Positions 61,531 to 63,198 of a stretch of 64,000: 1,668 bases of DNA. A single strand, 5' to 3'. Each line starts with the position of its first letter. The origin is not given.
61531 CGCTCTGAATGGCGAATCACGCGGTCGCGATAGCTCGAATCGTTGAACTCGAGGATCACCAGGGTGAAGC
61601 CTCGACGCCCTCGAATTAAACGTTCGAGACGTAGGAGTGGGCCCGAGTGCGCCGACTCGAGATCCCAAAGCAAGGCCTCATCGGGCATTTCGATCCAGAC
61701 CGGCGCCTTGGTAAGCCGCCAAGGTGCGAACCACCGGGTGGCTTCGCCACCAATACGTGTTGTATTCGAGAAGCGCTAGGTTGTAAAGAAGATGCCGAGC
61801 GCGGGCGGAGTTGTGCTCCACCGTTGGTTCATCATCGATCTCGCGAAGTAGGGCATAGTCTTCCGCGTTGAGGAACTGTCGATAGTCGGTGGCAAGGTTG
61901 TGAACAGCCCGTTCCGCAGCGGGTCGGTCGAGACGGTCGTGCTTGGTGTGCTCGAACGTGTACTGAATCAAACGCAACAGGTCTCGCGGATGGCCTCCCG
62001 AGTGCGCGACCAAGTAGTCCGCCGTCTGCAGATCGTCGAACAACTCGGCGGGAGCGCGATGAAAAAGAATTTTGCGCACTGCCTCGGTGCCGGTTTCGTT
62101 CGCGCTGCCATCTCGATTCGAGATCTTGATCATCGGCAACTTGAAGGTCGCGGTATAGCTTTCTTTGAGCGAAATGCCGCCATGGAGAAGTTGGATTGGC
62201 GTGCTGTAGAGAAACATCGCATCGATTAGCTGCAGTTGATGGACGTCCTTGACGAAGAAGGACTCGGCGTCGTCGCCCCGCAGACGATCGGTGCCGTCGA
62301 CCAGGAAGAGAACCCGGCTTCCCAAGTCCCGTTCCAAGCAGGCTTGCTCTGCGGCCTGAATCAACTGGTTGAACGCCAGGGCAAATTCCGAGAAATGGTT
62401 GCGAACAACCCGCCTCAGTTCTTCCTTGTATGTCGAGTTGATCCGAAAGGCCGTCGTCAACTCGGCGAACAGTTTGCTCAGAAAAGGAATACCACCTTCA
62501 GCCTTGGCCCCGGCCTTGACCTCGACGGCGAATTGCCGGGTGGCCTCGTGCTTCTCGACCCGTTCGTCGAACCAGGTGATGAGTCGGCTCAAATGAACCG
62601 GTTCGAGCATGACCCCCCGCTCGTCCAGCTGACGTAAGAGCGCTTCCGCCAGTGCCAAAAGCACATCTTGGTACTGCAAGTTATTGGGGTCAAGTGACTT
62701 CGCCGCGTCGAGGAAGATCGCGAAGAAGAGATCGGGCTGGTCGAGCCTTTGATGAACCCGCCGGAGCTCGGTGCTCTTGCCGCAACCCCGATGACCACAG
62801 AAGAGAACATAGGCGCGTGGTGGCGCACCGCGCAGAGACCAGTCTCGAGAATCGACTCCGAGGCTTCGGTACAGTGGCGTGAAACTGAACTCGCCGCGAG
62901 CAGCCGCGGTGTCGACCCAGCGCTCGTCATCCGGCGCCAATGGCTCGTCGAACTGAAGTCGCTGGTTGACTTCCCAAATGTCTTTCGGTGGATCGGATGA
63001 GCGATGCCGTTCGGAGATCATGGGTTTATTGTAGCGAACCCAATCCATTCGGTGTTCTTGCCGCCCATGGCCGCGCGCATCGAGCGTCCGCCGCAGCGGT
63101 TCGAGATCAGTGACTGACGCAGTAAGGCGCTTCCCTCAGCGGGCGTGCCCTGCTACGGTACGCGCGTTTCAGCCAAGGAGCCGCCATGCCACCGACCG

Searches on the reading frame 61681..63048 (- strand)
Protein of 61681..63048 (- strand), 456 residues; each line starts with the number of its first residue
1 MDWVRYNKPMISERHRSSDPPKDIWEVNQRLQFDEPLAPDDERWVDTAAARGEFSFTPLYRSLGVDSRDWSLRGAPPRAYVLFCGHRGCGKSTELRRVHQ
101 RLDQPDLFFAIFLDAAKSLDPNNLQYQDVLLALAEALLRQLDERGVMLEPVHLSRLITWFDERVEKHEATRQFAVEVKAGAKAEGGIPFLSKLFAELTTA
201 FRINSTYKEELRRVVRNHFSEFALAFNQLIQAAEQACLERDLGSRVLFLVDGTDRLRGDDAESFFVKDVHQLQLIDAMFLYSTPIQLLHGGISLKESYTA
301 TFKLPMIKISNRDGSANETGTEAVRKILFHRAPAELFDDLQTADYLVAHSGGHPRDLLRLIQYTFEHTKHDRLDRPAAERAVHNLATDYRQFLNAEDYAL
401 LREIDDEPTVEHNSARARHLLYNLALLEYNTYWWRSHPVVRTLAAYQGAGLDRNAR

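Call 38: search_protein_families(library=pfam, proteins=[window:61681-63048:-], max_evalue=0.00001)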
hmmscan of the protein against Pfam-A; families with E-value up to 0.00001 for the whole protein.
window:61681-63048:- (456 aa): 1 family
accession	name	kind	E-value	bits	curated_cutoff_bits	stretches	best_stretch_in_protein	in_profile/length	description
PF13401.12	AAA_22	-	2.3e-06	28.4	27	0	81-150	8-65/130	AAA domain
